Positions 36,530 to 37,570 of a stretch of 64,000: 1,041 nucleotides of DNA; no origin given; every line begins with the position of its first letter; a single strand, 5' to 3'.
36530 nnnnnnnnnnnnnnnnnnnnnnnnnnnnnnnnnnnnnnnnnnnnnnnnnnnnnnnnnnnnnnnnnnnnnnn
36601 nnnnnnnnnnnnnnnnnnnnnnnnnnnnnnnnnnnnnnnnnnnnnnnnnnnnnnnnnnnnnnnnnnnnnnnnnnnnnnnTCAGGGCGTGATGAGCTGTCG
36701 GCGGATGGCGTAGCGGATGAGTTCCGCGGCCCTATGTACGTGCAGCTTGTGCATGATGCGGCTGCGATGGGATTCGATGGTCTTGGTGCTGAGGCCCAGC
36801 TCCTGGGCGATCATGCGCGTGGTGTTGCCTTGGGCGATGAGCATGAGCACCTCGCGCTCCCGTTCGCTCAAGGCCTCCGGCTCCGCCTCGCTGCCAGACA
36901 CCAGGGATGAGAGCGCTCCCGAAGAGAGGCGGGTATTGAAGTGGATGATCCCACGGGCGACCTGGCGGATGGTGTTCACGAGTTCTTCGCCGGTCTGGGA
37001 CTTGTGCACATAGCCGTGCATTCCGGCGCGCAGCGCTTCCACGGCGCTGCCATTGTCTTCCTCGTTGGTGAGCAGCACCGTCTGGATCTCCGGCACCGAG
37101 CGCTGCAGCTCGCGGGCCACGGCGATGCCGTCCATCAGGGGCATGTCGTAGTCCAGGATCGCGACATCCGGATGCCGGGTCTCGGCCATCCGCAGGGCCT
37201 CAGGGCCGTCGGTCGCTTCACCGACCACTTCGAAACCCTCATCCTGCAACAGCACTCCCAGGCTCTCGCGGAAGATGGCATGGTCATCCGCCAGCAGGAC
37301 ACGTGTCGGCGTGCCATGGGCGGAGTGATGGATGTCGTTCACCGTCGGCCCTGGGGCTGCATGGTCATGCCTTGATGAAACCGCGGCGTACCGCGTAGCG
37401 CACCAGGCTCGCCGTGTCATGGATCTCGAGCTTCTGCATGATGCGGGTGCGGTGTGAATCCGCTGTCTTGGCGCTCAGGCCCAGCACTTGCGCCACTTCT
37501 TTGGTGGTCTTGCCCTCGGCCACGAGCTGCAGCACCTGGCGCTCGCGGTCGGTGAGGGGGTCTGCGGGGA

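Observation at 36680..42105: Stressosome (RsbR-S-T-X) wired to a histidine kinase with an RsbU_N-like domain and three LuxR-type response regulators instead of a sigma-factor cascade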

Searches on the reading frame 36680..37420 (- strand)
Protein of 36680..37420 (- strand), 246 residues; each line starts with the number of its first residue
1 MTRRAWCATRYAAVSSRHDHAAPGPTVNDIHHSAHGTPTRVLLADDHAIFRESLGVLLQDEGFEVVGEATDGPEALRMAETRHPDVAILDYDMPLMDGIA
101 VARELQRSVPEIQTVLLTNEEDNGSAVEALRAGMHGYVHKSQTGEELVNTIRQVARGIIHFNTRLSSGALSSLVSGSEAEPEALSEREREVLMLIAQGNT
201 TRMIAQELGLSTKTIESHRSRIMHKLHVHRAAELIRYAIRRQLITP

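Call 3: search_protein_families(library=pfam, proteins=[window:36680-37420:-], max_evalue=0.1)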
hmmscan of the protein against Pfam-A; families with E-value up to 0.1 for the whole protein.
window:36680-37420:- (246 aa): 12 families
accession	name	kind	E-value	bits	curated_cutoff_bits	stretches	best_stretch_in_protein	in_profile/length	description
PF00072.30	Response_reg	-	5.4e-28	97.8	30.2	1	41-151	1-110/111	Response regulator receiver domain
PF00196.25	GerE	-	6.8e-20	70.9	23.5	1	183-238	2-57/57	Bacterial regulatory proteins, luxR family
PF08281.18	Sigma70_r4_2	-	1.2e-06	28.5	25.7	1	182-226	9-54/54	Sigma-70, region 4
PF04545.22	Sigma70_r4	-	2.6e-05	24.1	24.1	1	183-226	4-48/50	Sigma-70, region 4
PF13551.12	HTH_29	-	0.00028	21.3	28.1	1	190-221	3-35/64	Winged helix-turn helix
PF13936.12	HTH_38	-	0.0032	17.6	27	1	184-216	5-38/44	Helix-turn-helix domain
PF14493.12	HTH_40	-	0.0044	17.7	27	1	189-227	3-41/89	Helix-turn-helix domain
PF13384.12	HTH_23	-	0.0048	17.1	24.6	1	189-221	8-40/50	Homeodomain-like domain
PF01371.25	Trp_repressor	-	0.0051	17.3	27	1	178-216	29-67/88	Trp repressor protein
PF24409.1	wHTH-PRTase_assc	-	0.038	14.5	27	0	191-219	3-32/83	wHTH-PRTase associated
PF13518.12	HTH_28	-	0.047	14.2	25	0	190-221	4-35/52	Helix-turn-helix domain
PF19889.5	DUF6362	-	0.065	14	31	0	183-225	55-97/98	Domain of unknown function (DUF6362)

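Call 4: search_protein_families(library=ncbifam, proteins=[window:36680-37420:-], max_evalue=0.1)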
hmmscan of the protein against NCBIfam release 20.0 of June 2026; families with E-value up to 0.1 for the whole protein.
window:36680-37420:- (246 aa): 132 families (the best 25 are shown)
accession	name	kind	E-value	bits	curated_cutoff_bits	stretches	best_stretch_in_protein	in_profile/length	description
NF011896.0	PRK15369.1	equivalog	2e-44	151.7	242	1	39-243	4-209/211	two component system response regulator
NF052445.1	RespRegMctR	equivalog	6.3e-42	143.3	300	1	39-243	2-204/205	two-component system response regulator MctR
NF007018.1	PRK09483.1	equivalog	6.2e-41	140.4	280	1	40-244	3-209/217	UvrY/SirA/GacA family response regulator transcription factor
NF047785.1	respo_reg_MadR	equivalog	3.6e-39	134.3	300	1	40-244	2-209/209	MadR family response regulator transcription factor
NF007935.0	PRK10651.1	equivalog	1.5e-36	125.6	250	1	37-233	5-205/216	two-component system response regulator NarL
NF006900.1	PRK09390.1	equivalog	1.4e-28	99.8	255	1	40-241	6-200/203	response regulator FixJ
NF007708.0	PRK10403.1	equivalog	1.5e-28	99.7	343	1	36-235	4-206/215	nitrate/nitrite response regulator protein NarP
NF007403.0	PRK09935.1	equivalog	7.6e-27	94.3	271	1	38-244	3-210/210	fimbria biosynthesis transcriptional regulator FimZ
NF007685.0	PRK10360.1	equivalog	2.5e-24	86.2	258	1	41-236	4-190/196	response regulator transcription factor UhpA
NF007419.0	PRK09958.1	equivalog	1.3e-23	83.7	251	1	42-242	4-202/204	acid-sensing system DNA-binding response regulator EvgA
NF040749.1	tetrathio_RR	equivalog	8.2e-22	77.8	290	1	43-236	4-186/191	tetrathionate respiration response regulator TtrR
NF001965.0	PRK00742.1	subfamily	1.8e-19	70.2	293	1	39-159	4-124/357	chemotaxis-specific protein-glutamate methyltransferase CheB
NF040689.1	MtrAB_MtrA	equivalog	2.2e-18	66.4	300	1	41-157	1-115/219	MtrAB system response regulator MtrA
NF041733.1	resp_reg_CseB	equivalog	1.5e-17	63.7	350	1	40-160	2-120/228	two-component system response regulator CseB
NF041367.1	CheY_Halo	equivalog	1.6e-17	64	200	1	41-154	1-113/114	chemotaxis protein CheY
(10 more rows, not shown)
